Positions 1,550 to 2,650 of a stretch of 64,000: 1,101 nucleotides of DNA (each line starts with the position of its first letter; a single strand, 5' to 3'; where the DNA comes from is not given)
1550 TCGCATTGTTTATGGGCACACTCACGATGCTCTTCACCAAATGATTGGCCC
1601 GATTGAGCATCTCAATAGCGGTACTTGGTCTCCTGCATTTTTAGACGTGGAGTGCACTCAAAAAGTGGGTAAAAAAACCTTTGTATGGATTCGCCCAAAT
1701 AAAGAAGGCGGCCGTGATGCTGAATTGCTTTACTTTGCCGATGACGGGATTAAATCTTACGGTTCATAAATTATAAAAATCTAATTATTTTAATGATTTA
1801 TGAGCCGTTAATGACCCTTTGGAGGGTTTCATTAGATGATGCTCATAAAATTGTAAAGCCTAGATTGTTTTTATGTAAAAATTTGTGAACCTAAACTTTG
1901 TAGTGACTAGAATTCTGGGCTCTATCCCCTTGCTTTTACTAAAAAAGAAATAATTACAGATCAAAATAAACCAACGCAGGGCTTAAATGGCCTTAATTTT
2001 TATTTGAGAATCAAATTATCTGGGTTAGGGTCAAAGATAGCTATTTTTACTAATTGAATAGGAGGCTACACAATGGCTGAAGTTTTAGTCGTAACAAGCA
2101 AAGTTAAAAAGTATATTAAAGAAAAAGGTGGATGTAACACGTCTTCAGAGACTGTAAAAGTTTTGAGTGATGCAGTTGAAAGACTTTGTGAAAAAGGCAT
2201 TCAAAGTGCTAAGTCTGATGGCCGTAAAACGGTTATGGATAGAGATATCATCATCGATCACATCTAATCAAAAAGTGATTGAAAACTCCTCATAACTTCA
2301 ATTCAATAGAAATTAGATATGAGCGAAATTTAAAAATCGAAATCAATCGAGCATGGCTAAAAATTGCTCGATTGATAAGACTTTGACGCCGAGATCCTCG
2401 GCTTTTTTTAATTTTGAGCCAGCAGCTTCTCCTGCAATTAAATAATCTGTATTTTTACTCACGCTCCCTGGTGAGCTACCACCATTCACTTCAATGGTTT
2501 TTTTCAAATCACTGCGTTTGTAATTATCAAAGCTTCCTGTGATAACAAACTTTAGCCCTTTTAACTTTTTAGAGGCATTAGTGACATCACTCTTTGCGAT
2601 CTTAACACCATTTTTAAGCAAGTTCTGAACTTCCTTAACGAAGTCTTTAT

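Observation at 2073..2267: Stand-alone 64-aa histone-fold protein in a bacterium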

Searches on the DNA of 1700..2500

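Call 35: search_rna_families(source=window, start=1700, end=2500, threshold=evalue, max_evalue=1)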
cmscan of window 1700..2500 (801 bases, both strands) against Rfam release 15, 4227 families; matches with E-value up to 1: 4.
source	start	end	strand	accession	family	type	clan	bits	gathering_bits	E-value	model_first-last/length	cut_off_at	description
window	1709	1808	+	RF01426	snoR126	Gene; snRNA; snoRNA; CD-box;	-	21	39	0.41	1-101/101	no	small nucleolar RNA snoR126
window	1759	1808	+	RF01925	MIR1428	Gene; miRNA;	-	20.6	79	0.52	1-110/110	no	MIR1428 microRNA precursor family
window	2334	2412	+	RF02871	ncS54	Gene; sRNA;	-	19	43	0.14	1-79/79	no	Burkholderia sRNA 54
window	2343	2375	-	RF01924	mir-2774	Gene; miRNA;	-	15.9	51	0.89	20-49/67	no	mir-2774 microRNA precursor family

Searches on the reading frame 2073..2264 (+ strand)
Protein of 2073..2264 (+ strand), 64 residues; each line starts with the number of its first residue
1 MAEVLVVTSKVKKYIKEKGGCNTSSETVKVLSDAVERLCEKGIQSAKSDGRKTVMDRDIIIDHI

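Call 4: search_protein_families(library=pfam, proteins=[window:2073-2264:+], max_evalue=10)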
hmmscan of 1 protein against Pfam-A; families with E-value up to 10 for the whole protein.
seq(64 aa): 6 families
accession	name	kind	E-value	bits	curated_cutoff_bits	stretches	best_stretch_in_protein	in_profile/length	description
PF00808.29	CBFD_NFYB_HMF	-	0.0013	19.4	21.4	1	29-60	31-62/65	Histone-like transcription factor (CBF/NF-Y) and archaeal histone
PF09123.17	DUF1931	-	0.027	15.1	21.8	1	12-61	2-55/138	Domain of unknown function (DUF1931)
PF00538.25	Linker_histone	-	0.034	14.8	22.4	1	10-43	25-58/74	linker histone H1 and H5 family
PF00125.30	Histone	-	0.052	14.2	26.4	1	11-60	65-116/122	Core histone H2A/H2B/H3/H4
PF03392.18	OS-D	-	0.072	13.7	25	1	12-53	21-66/93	Insect pheromone-binding family, A10/OS-D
PF21041.3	XMAP215_CLASP_TOG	-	0.14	12.3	27.1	1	12-55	71-115/230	XMAP215/Dis1/CLASP, TOG domain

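Call 5: search_protein_families(library=ncbifam, proteins=[window:2073-2264:+], max_evalue=10)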
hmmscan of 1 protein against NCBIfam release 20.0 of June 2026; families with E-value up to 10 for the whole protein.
seq(64 aa): 1 family
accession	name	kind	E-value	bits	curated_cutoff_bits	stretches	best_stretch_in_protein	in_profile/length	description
NF043032.1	archaea_histone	superfamily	2e-06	28.1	50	1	9-59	3-57/60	histone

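Call 6: search_solved_structures(query=window:2073-2264:+, max_evalue=10, show_alignments=5)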
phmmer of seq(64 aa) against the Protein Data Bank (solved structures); distinct sequences matched with E-value up to 10: 16.
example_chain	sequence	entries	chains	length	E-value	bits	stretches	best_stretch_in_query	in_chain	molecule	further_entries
8fvx_A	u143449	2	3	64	1.9e-26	93.6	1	1-64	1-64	CBFD_NFYB_HMF domain-containing protein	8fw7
8cmp_A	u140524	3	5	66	2.2e-26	93.4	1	1-64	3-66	CBFD_NFYB_HMF domain-containing protein | Transcription factor CBF/NF-Y/archaeal histone domain-containing protein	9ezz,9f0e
9f2c_A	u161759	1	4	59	0.00014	25.3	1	1-57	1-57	hypothetical protein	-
9qt0_A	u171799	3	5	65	0.00025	24.5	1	3-58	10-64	DUF1931 domain-containing protein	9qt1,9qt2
1f1e_A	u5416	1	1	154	0.0027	21.2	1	11-59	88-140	HISTONE FOLD PROTEIN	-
7mwq_B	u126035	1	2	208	0.015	18.9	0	3-46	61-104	LHD29B53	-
9qv5_A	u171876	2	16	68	0.023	18.3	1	8-60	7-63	Archaeal histone A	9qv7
9qv6_A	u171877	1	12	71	0.026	18.2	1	8-60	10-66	Archaeal histone A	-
8bdk_A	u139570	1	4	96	0.027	18.1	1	9-59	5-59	DNA-binding protein HmvA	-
1ku5_A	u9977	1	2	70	0.056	17.1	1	10-59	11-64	HPhA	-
7mwq_A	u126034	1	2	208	0.078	16.7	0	4-45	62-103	LHD29A53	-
7bqs_A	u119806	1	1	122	0.11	16.2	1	8-47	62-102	Nomur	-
5cwk_A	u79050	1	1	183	0.16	15.7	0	10-40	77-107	Designed helical repeat protein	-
1hta_A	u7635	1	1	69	0.24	15.1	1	25-60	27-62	HISTONE HMFA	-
1b67_A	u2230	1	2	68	0.24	15.1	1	25-60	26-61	PROTEIN (HISTONE HMFA)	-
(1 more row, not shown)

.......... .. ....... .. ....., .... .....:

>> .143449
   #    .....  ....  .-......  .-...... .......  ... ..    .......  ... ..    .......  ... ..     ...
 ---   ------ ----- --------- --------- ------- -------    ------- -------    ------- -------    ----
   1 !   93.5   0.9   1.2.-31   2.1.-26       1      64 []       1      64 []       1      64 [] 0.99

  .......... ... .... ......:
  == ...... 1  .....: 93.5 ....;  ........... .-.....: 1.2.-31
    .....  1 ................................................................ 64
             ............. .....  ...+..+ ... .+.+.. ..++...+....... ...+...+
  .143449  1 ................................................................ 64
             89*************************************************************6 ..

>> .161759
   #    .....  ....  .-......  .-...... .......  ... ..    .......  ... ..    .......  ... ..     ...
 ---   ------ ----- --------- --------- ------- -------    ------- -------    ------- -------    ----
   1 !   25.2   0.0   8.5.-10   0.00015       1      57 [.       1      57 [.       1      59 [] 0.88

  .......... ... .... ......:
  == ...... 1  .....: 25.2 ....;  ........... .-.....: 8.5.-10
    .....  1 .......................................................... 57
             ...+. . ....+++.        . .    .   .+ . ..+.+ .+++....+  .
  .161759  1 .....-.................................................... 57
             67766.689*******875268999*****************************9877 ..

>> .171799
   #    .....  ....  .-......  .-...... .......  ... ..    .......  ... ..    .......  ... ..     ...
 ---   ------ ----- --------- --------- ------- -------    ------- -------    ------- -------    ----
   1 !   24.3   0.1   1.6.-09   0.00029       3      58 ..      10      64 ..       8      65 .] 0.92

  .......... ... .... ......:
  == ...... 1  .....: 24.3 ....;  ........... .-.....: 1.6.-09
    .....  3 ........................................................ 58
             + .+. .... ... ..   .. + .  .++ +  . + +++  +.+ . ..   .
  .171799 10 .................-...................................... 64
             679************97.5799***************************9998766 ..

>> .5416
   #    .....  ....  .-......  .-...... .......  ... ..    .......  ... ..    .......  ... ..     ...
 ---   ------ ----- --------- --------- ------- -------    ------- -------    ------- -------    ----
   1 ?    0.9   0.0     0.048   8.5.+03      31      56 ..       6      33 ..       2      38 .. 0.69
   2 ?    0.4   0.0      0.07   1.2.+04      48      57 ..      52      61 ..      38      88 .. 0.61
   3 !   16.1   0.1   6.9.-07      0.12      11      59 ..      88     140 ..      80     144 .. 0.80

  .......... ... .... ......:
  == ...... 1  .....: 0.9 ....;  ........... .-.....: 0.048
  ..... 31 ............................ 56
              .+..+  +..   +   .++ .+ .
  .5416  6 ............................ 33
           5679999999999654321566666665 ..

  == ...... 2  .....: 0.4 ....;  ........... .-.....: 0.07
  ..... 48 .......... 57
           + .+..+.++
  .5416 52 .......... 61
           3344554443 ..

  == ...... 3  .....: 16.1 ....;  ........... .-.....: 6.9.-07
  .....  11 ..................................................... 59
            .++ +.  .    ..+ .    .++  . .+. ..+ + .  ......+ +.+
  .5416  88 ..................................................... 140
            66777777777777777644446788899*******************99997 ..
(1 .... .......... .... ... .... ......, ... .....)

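Call 7: find_homologous_proteins(query=window:2073-2264:+, max_evalue=0.001)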
Query seq(64 aa) (64 aa): 740 proteins with E <= 0.001 among 742 candidates; the best 120 are listed.
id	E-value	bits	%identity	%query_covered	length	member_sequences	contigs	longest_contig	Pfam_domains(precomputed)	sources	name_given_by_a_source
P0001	1.6e-32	127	100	100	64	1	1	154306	-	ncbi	-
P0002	7.5e-30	118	92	100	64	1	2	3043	-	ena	-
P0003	3.4e-29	116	91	100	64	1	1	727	-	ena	-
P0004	3.4e-29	116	89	100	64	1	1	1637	-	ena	-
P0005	2.1e-28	114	89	100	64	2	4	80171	-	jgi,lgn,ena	-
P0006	3.7e-28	113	88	100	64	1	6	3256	-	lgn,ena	-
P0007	1.5e-27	111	89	100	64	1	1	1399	-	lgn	-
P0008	2.7e-27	110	88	100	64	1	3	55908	-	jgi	-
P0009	2.8e-27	110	83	100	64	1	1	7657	-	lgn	-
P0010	3.7e-27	110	88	100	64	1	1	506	-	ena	-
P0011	4.3e-27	110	88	100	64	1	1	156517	-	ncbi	-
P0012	4.4e-27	110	84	100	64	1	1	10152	-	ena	-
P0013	4.8e-27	110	88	100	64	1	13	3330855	-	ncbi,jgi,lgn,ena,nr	ncbi:MAG: hypothetical protein H6626_11435 [Pseudobdellovibrionaceae bacterium]|nr:hypothetical prot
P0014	4.9e-27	110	83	100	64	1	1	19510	-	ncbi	-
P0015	5.2e-27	109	84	100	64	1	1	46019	-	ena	-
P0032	4.8e-26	106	86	100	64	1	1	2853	PF00808.30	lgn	-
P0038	7.7e-26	106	84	100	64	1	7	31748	PF00808.30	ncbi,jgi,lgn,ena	jgi:histone H3/H4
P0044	9.3e-26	106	81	100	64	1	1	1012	PF00808.30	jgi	-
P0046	9.6e-26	106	83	100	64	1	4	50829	PF00808.30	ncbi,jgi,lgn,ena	jgi:histone H3/H4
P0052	1.3e-25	105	80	100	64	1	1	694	PF00808.30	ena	-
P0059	1.6e-25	105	81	100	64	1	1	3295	PF00808.30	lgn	-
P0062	1.7e-25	105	84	100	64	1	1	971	PF00808.30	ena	-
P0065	1.9e-25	105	83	100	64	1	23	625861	PF00808.30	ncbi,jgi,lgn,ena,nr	ncbi:MAG: NFYB/HAP3 family transcription factor subunit [Deltaproteobacteria bacterium]|jgi:histone 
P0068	2.0e-25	105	81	100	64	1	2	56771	PF00808.30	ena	-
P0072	2.3e-25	104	84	100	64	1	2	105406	PF00808.30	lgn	-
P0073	2.3e-25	104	84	100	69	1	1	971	PF00808.30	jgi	-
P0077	2.6e-25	104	83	100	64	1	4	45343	PF00808.30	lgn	-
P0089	3.7e-25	104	78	100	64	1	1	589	PF00808.30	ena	-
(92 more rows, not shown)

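Call 8: list_cluster_members(proteins=[window:2073-2264:+])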
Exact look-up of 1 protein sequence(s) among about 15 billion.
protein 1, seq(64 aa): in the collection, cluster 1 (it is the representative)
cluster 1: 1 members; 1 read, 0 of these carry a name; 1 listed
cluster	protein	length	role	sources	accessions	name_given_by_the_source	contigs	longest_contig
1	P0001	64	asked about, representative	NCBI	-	-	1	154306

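Call 13: find_encoding_contigs(protein=window:2073-2264:+, flank=10000, max_places=3)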
Protein seq(64 aa) (64 aa): no gene with exactly this product is on record in the collection.

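Call 21: find_related_loci(query=A1, collection=genome_contigs, flank=6000)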
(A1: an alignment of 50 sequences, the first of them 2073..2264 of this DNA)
Query A1 (64 aa) in genome_contigs; peptide patterns used: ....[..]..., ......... (x = any residue, [..] = any of these).
402 stretches matched a pattern; 379 encode a relative of the query (tblastn E <= 1e-3); the best 80 are kept; 80 distinct loci.
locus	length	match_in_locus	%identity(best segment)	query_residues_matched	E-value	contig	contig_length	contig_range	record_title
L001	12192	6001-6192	83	1-64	9e-33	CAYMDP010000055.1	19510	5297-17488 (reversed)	MAG TPA_asm: uncultured Pseudobdellovibrionaceae bacterium isolate SRP329715_co2_48 genome assembly, contig: NODE_5496_l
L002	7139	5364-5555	84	1-64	4e-32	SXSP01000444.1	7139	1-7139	MAG: Bdellovibrionales bacterium isolate F1-140-MAGs087 F1-140__c476201, whole genome shotgun sequence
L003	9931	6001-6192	83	1-64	1e-31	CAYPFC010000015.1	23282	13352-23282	MAG TPA_asm: uncultured Pseudobdellovibrionaceae bacterium isolate binchicken_co179_51 genome assembly, contig: NODE_480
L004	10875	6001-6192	80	1-64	1e-31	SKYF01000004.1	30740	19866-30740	MAG: Bdellovibrionales bacterium isolate CSSed162cmB_279 CSSed16-2cmB-2122, whole genome shotgun sequence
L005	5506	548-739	81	1-64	2e-31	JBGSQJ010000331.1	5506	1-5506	MAG: Bdellovibrionales bacterium isolate JTS-AC328 k141_1427707, whole genome shotgun sequence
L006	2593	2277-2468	80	1-64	4e-31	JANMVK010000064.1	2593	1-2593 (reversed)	MAG: Pseudobdellovibrionaceae bacterium isolate SOY_1_B_concoct_198 SOY_1_B_k141_4910611, whole genome shotgun sequence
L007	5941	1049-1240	80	1-64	2e-31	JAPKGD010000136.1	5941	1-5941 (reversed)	MAG: Bdellovibrionales bacterium isolate PDA_C_MAG.6 MAG.6_136, whole genome shotgun sequence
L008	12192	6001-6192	81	1-64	3e-31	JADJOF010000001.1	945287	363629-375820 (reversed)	MAG: Bdellovibrionales bacterium isolate Fred_18-Q3-R57-64_BAT3C.339 tig00003056-10-9446210, whole genome shotgun sequen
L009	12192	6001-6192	80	1-64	4e-31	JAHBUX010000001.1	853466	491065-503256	MAG: Bdellovibrionales bacterium isolate ACE_BDE2 BDE2_1, whole genome shotgun sequence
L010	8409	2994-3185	81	1-64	4e-31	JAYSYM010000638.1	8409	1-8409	MAG: Bdellovibrionales bacterium isolate GFS_13404 GFS_13404_637, whole genome shotgun sequence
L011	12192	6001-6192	80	1-64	3e-31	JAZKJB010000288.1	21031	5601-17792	MAG: Bdellovibrionota bacterium isolate ADI_DC_SW_02_SPN_11032020-bin079_1 DCSW02SPN_B079_1_000000000288, whole genome s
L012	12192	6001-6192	80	1-64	4e-31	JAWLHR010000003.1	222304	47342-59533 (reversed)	MAG: Bdellovibrionales bacterium isolate 30dZY2.bin.76 NODE_132_length_222304_cov_27.539740, whole genome shotgun sequen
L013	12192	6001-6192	83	1-64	2e-31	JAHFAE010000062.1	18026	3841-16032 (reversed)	MAG: Oligoflexia bacterium isolate nzgw168 NODE_4280_length_18027_cov_3.390707, whole genome shotgun sequence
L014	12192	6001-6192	81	1-64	4e-31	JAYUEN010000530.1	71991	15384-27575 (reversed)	MAG: Bdellovibrionales bacterium isolate GFS_7509 GFS_7509_529, whole genome shotgun sequence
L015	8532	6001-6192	80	1-64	1e-30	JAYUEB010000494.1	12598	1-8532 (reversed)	MAG: Bdellovibrionales bacterium isolate GFS_7426 GFS_7426_493, whole genome shotgun sequence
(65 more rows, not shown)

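Call 25: predict_structure(alignment_id=A1)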
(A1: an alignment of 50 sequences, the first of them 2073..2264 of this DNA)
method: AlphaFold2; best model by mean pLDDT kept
length: 64 residues; sequences in the alignment: 50
mean_pLDDT: 62.4   pTM: 0.41
mean pLDDT of the five models: 62.4, 60.7, 56.2, 55.9, 53.9
residues with pLDDT >= 90: 0; 70-90: 15; 50-70: 41; < 50: 8
segments of 3 or more residues with pLDDT < 50: 1-3, 61-64
pLDDT, mean of each block of 10 residues (from residue 1): 57 67 63 72 69 54 43
secondary structure, 60 per line:
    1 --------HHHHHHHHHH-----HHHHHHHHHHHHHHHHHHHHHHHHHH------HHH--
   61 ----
elements in order: H9-18 H24-49

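Call 29: fold_search(model_id=the predicted structure, library=pdb)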
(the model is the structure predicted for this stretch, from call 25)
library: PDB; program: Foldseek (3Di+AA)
matches with E <= 10: 583; with E <= 0.001: 4
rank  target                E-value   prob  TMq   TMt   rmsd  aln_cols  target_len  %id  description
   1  9ezz_B                1.3e-04  1.00  0.49  0.50   8.4        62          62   76  Bacterial histone protein HBb from Bdellovibrio bacteriovorus bound to DNA (released 2024-06-26)
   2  8fvx                  2.4e-04  1.00  0.50  0.51   9.3        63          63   75  Histone from Bdellovibrio bacteriovorus (released 2023-08-30)
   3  9ezz_A                2.8e-04  1.00  0.50  0.52   8.6        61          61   75  Bacterial histone protein HBb from Bdellovibrio bacteriovorus bound to DNA (released 2024-06-26)
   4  8cmp                  3.2e-04  1.00  0.49  0.54   7.6        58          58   74  DNA-binding bacterial histone protein HBB from Bdellovibrio bacteriovorus (released 2024-03-06)
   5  9f0e_A                1.3e-03  1.00  0.49  0.53   7.8        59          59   74  Bacterial histone protein HBb from Bdellovibrio bacteriovorus bound to DNA (released 2024-06-26)
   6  9qv6_A                3.2e-01  0.51  0.41  0.38   6.6        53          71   32  Asgard HHoB hypernucleosome in the closed state (released 2025-10-29)
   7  9qt1_A                5.6e-01  0.51  0.48  0.53   6.5        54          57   35  Bacterial histone HLp from Leptospira perolatii bound to DNA (released 2025-12-24)
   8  1ku5_A                6.5e-01  0.21  0.33  0.32   6.5        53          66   32  Crystal Structure of recombinant histone HPhA from hyperthermophilic archaeon Pyrococcus horikoshii OT3 (released 2003-08-26)
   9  4eo5_C                8.0e-01  0.28  0.44  0.35   7.3        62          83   21  Yeast Asf1 bound to H3/H4G94P mutant (released 2012-06-13)
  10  8oo7_N                9.3e-01  0.25  0.44  0.39   8.1        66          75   17  CryoEM Structure INO80core Hexasome complex composite model state1 (released 2023-07-26)
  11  2hue_C                9.3e-01  0.25  0.44  0.36   7.3        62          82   21  Structure of the H3-H4 chaperone Asf1 bound to histones H3 and H4 (released 2006-11-21)
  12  8t9h_B                9.3e-01  0.21  0.44  0.35   9.4        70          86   18  Catalytic and non-catalytic mechanisms of histone H4 lysine 20 methyltransferase SUV420H1 (released 2023-09-13)
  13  8kcc_H                9.3e-01  0.21  0.45  0.34   9.3        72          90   18  Complex of DDM1-nucleosome(H2A.W) complex with DDM1 bound to SHL2 (released 2024-06-26)
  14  8xjv_v                1.0e+00  0.28  0.44  0.31   7.3        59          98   20  Structural basis for the linker histone H5-nucleosome binding and chromatin compaction (released 2024-09-11)
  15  3c1b_F                1.0e+00  0.21  0.45  0.35  10.7        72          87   15  The effect of H3 K79 dimethylation and H4 K20 trimethylation on nucleosome and chromatin structure (released 2008-10-07)
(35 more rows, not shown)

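Call 39: search_protein_families(library=pfam, alignment_id=A1, max_evalue=0.01)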
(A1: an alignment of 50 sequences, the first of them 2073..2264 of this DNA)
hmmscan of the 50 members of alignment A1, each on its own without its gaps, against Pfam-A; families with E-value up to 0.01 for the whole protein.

A. member 1, window:2073-2264:+ (64 aa): 1 family
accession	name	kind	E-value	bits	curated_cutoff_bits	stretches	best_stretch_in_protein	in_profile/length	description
PF00808.29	CBFD_NFYB_HMF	-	0.0013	19.4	21.4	1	29-60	31-62/65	Histone-like transcription factor (CBF/NF-Y) and archaeal histone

B. families by the number of members that match (of 50 scanned): 4 families
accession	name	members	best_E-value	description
PF00808.29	CBFD_NFYB_HMF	48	7.7e-06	Histone-like transcription factor (CBF/NF-Y) and archaeal histone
PF09123.17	DUF1931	17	0.0048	Domain of unknown function (DUF1931)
PF00538.25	Linker_histone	6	0.0035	linker histone H1 and H5 family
PF00125.30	Histone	5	0.0028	Core histone H2A/H2B/H3/H4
